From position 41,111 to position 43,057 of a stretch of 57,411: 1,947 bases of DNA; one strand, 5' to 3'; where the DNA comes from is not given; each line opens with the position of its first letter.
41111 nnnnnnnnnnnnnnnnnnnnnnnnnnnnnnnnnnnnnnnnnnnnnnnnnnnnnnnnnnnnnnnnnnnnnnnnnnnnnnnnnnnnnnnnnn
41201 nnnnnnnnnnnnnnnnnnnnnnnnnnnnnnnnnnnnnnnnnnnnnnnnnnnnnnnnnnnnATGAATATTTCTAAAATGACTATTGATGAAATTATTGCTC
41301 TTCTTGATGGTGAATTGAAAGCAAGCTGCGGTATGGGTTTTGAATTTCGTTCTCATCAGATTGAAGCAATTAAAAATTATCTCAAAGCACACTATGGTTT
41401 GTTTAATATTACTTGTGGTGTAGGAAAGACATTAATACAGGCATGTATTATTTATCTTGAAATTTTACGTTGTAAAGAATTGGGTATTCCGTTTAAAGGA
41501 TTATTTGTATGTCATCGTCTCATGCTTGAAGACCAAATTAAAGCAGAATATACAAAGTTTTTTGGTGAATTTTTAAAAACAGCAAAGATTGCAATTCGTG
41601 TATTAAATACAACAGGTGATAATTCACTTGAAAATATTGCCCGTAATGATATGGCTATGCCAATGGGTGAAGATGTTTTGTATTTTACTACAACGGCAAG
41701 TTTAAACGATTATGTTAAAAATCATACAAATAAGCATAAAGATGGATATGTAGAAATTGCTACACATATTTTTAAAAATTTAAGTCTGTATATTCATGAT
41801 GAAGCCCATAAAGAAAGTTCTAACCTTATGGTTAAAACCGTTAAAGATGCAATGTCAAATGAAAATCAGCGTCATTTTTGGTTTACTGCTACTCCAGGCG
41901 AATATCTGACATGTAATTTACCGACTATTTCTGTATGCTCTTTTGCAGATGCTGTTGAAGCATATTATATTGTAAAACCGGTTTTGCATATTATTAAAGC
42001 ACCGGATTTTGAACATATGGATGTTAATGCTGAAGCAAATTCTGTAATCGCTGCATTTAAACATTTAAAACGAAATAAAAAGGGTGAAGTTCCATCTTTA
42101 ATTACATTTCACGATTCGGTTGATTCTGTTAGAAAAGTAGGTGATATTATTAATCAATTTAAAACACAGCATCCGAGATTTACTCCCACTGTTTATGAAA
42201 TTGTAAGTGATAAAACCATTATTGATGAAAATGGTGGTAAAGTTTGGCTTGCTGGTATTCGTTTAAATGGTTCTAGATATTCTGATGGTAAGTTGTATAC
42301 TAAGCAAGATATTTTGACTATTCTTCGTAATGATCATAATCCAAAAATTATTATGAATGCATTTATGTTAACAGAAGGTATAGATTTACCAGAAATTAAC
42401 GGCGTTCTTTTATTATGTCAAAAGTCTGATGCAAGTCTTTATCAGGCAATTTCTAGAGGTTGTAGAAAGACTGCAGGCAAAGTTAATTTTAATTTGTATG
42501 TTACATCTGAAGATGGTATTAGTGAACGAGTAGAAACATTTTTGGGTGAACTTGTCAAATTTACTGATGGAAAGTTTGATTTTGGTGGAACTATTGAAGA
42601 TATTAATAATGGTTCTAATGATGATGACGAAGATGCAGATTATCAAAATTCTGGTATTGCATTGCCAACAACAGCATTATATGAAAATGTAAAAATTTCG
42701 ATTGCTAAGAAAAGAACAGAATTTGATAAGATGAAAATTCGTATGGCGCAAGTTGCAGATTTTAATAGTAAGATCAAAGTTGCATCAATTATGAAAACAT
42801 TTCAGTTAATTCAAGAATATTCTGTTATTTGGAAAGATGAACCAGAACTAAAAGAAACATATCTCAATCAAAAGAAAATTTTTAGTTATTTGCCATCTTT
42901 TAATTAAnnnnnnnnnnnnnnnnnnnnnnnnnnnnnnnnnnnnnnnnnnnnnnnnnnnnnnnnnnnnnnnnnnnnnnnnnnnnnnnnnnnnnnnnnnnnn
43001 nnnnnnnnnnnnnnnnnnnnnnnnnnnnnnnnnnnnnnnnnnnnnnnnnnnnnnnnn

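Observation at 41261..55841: Two paralogous three-gene cassettes: SF2 helicase, NPPY protein, PD-QxK nuclease-like protein, each gene with its own terminator-promoter module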

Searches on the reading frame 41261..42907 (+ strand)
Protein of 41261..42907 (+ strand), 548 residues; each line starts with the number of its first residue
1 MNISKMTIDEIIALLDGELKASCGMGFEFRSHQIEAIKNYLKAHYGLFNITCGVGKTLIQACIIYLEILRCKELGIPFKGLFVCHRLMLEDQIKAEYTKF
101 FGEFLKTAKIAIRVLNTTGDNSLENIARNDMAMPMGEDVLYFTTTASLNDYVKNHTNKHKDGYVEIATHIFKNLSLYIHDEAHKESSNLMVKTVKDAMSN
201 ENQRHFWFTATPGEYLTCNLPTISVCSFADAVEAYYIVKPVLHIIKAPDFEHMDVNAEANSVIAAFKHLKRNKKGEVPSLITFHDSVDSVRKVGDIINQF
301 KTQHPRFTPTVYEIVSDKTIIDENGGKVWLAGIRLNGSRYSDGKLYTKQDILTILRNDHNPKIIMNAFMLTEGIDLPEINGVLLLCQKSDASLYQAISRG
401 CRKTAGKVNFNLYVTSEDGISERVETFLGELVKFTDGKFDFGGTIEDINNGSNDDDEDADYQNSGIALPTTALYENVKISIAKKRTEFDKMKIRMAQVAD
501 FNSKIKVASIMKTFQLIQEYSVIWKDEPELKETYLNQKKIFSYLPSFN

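Call 3: search_protein_families(library=pfam, proteins=[window:41261-42907:+], max_evalue=0.1)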
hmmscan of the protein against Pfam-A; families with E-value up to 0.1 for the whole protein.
window:41261-42907:+ (548 aa): 4 families
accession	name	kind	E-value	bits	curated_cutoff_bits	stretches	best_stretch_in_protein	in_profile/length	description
PF04851.21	ResIII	-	4.4e-16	59.7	22.5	1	27-213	2-163/164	Type III restriction enzyme, res subunit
PF00270.35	DEAD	-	8e-09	35.9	26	1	31-213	2-161/167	DEAD/DEAH box helicase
PF18766.7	SWI2_SNF2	-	0.00031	20.9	26.7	1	37-237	13-176/221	SWI2/SNF2 ATPase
PF00271.37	Helicase_C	-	0.044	14.5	23.5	0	348-402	54-108/110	Helicase conserved C-terminal domain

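Call 4: search_protein_families(library=phrogs, proteins=[window:41261-42907:+], max_evalue=0.01)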
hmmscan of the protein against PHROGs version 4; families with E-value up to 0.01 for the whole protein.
window:41261-42907:+ (548 aa): 3 families
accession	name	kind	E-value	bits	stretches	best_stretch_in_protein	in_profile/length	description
phrog_16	-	DNA, RNA and nucleotide metabolism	5.4e-20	72.2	1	25-423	269-605/986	DNA helicase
phrog_16694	-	unknown function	0.0032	16.4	0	348-411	604-670/1010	-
phrog_9690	-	DNA, RNA and nucleotide metabolism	0.0036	17.4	0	351-413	203-266/306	DNA helicase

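Call 12: search_protein_families(library=padloc, proteins=[window:41261-42907:+], max_evalue=0.1)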
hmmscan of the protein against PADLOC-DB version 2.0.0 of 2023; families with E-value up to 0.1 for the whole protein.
window:41261-42907:+ (548 aa): 3 families
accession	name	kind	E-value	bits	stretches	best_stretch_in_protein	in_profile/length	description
PDLC02704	PbeA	-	5.2e-05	19.9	1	26-65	252-291/682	PbeA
PDLC02703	PbeA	-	0.0096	12.5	1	31-61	249-279/626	PbeA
PDLC03659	mREase_IV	-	0.016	11.1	1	358-408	507-558/945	Type IV methyl-directed restriction enzyme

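Call 13: search_protein_families(library=ncbifam, proteins=[window:41261-42907:+], max_evalue=0.1)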
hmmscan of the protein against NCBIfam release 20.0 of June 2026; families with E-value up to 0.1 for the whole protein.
window:41261-42907:+ (548 aa): 3 families
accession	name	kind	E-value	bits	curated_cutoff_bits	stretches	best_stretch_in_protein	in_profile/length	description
TIGR04121.1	DEXH_lig_assoc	equivalog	0.0004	18.2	850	1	26-183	11-150/804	ligase-associated DNA damage response DEXH box helicase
NF008521.0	PRK11448.1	equivalog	0.0016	16.5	729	1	344-413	740-812/1123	type I restriction-modification system endonuclease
NF003673.1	PRK05298.1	equivalog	0.006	15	743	1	341-410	475-549/653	excinuclease ABC subunit UvrB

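Call 34: search_dna_similar(query=window:41261-42907:+, collection=phages, mode=protein, max_rows=25, max_evalue=0.001)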
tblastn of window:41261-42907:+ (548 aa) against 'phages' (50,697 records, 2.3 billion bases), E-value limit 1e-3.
Records with a match: 10; places in all: 10; records where one place covers at least 80% of the query: 0.
Best place of each record, by identity: <60% 10.
By first word of the organism name: Synechococcus 8; Listeria 2.
By host as written in the record: Synechococcus sp. 3; - 3; Parasynechococcus marenigrum WH 8102 2; Listeria monocytogenes 2.
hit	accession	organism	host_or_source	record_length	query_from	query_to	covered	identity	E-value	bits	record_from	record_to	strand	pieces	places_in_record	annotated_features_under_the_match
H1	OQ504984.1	Synechococcus phage S-8S56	Parasynechococcus marenigrum WH 8102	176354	25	251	41%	24.5%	5e-4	49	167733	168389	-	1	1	DNA helicase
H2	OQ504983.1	Synechococcus phage S-8S55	Parasynechococcus marenigrum WH 8102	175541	27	251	41%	24.7%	6e-4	49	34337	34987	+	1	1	DNA helicase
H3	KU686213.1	Synechococcus phage S-CAM7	Synechococcus sp.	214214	27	240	39%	25.6%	4e-4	49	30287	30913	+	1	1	helicase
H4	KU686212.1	Synechococcus phage S-CAM7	Synechococcus sp.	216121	27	240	39%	25.6%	4e-4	49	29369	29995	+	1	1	helicase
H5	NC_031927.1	Synechococcus phage S-CAM7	Synechococcus sp.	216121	27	240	39%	25.6%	4e-4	49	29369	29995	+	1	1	helicase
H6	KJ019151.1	Synechococcus phage ACG-2014f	-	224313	25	217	35%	26.8%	2e-4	50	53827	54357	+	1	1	helicase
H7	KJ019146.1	Synechococcus phage ACG-2014f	-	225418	25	217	35%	26.8%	3e-4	50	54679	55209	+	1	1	helicase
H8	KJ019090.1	Synechococcus phage ACG-2014f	-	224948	25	217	35%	26.8%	4e-4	49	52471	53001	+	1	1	helicase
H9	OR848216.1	Listeria phage LM 4-14-1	Listeria monocytogenes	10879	339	407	13%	36.8%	2e-4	50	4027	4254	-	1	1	record has no annotation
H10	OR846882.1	Listeria phage LM 4-11-1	Listeria monocytogenes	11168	339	407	13%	36.8%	2e-4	50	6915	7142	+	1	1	record has no annotation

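Call 41: search_solved_structures(query=window:41261-42907:+, max_evalue=1)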
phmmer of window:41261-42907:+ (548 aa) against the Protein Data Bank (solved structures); distinct sequences matched with E-value up to 1: 4.
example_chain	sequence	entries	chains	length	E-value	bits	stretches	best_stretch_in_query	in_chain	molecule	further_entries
5ffj_A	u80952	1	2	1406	9.3e-05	24.7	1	338-410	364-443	Endonuclease and methylase LlaGI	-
4xqk_A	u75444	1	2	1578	0.00018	23.8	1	338-410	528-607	LlaBIII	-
6jde_B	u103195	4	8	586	0.89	11.6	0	362-409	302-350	Putative DNA repair helicase RadD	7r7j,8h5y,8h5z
9ga3_E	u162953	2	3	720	0.95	11.5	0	341-410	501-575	UvrABC system protein B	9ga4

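Call 79: search_solved_structures(query=A7, max_evalue=1)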
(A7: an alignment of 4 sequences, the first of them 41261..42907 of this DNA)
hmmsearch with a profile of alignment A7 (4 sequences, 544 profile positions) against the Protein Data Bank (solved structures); distinct sequences matched with E-value up to 1: 18.
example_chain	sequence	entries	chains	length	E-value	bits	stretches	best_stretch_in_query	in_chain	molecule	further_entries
6o8h_A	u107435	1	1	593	0.051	15.6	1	290-407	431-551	UvrABC system protein B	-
9gy7_E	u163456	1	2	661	0.053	15.5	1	349-408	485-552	UvrABC system protein B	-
6o8e_A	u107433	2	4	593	0.065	15.2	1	290-407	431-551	UvrABC system protein B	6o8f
6o8g_A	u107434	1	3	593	0.065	15.2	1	290-407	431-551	UvrABC system protein B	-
1t5l_A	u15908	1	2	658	0.065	15.2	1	290-407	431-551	UvrABC system protein B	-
2fdc_A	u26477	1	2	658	0.065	15.2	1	290-407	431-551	UvrABC system protein B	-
1d9z_A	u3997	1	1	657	0.065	15.2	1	290-407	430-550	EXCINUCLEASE UVRABC COMPONENT UVRB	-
1d9x_A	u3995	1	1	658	0.065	15.2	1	290-407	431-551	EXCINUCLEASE UVRABC COMPONENT UVRB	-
9el5_A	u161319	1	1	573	0.085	14.8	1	339-417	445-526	Fanconi anemia group M protein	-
3uwx_B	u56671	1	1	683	0.089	14.8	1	291-407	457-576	UvrABC system protein B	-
2fzl_A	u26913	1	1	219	0.38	12.7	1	345-411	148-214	DNA repair protein RAD25, XPB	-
7ux9_A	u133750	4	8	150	0.4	12.6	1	330-382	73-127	Probable histone H2A.7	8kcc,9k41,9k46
6jde_B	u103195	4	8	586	0.41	12.6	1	359-406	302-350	Putative DNA repair helicase RadD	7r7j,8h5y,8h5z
8j90_C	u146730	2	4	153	0.42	12.5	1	330-382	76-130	HTA6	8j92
6p66_A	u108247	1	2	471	0.59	12.1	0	345-413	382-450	DNA repair protein RAD25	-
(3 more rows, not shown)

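Call 85: get_annotated_region(hit=H6, flank=5000)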
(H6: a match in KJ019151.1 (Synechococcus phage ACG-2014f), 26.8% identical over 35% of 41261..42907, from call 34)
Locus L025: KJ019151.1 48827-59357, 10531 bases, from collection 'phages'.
description: Synechococcus phage ACG-2014f isolate Syn7803C24, complete genome.
organism: Synechococcus phage ACG-2014f (NCBI taxid 1493511)
taxonomy: Viruses; Duplodnaviria; Heunggongvirae; Uroviricota; Caudoviricetes; Kyanoviridae; Atlauavirus; Atlauavirus tusconc8
host: -; source: -; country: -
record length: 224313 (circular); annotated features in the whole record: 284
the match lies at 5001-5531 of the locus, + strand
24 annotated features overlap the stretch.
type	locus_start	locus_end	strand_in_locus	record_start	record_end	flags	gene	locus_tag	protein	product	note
CDS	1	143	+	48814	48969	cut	-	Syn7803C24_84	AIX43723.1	hypothetical protein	-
CDS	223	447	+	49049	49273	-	-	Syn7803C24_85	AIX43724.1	hypothetical protein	-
CDS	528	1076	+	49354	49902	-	-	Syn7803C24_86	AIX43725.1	hypothetical protein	-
CDS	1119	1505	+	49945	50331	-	-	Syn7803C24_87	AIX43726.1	hypothetical protein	-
CDS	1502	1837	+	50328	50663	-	-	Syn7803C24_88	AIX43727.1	hypothetical protein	-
CDS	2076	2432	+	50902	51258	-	-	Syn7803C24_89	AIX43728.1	hypothetical protein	-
CDS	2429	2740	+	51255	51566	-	-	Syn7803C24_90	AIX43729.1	hypothetical protein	-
CDS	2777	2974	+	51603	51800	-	-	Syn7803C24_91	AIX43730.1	hypothetical protein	-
CDS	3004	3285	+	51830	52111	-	-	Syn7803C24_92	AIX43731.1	hypothetical protein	-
CDS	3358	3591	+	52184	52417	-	-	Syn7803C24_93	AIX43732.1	hypothetical protein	-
CDS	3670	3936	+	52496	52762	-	-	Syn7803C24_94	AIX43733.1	hypothetical protein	-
CDS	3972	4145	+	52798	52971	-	-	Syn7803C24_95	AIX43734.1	hypothetical protein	-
CDS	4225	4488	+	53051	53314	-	-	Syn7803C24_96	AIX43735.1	hypothetical protein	-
CDS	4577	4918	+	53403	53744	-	-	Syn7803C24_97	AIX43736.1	hypothetical protein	-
CDS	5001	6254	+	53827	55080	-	-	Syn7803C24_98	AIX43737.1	helicase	-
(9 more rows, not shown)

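Call 86: get_annotated_region(hit=H3, flank=5000)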
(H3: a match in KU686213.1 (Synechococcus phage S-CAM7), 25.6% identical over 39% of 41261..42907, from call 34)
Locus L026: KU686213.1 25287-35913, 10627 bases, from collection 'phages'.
description: Synechococcus phage S-CAM7 isolate 0910SB42, complete genome.
organism: Synechococcus phage S-CAM7 (NCBI taxid 1883368)
taxonomy: Viruses; Duplodnaviria; Heunggongvirae; Uroviricota; Caudoviricetes; Kyanoviridae; Mazuvirus; Mazuvirus scam7
host: Synechococcus sp.; source: -; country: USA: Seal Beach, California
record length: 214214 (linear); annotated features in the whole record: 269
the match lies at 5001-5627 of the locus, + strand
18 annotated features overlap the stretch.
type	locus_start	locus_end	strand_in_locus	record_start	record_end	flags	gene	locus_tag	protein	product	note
CDS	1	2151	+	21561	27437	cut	-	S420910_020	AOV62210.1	tail protein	-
CDS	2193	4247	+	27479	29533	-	-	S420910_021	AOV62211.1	hemagluttinin-like outer membrane protein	-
CDS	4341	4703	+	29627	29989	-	-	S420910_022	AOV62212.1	hypothetical protein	-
CDS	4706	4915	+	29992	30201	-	-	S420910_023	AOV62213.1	hypothetical protein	-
CDS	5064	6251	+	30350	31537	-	-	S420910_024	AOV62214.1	helicase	-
CDS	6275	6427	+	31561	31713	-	-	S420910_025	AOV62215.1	hypothetical protein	-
CDS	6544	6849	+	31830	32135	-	-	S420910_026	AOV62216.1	hypothetical protein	-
CDS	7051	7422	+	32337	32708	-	-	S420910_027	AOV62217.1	hypothetical protein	-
CDS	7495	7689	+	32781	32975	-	-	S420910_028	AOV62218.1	hypothetical protein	-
CDS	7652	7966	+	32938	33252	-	-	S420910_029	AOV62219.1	hypothetical protein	-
CDS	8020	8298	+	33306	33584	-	-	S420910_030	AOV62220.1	hypothetical protein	-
CDS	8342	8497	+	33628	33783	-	-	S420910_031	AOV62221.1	hypothetical protein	-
CDS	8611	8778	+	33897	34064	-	-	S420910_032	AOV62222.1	hypothetical protein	-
CDS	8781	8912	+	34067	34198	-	-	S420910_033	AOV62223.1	hypothetical protein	-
CDS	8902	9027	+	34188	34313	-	-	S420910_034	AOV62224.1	hypothetical protein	-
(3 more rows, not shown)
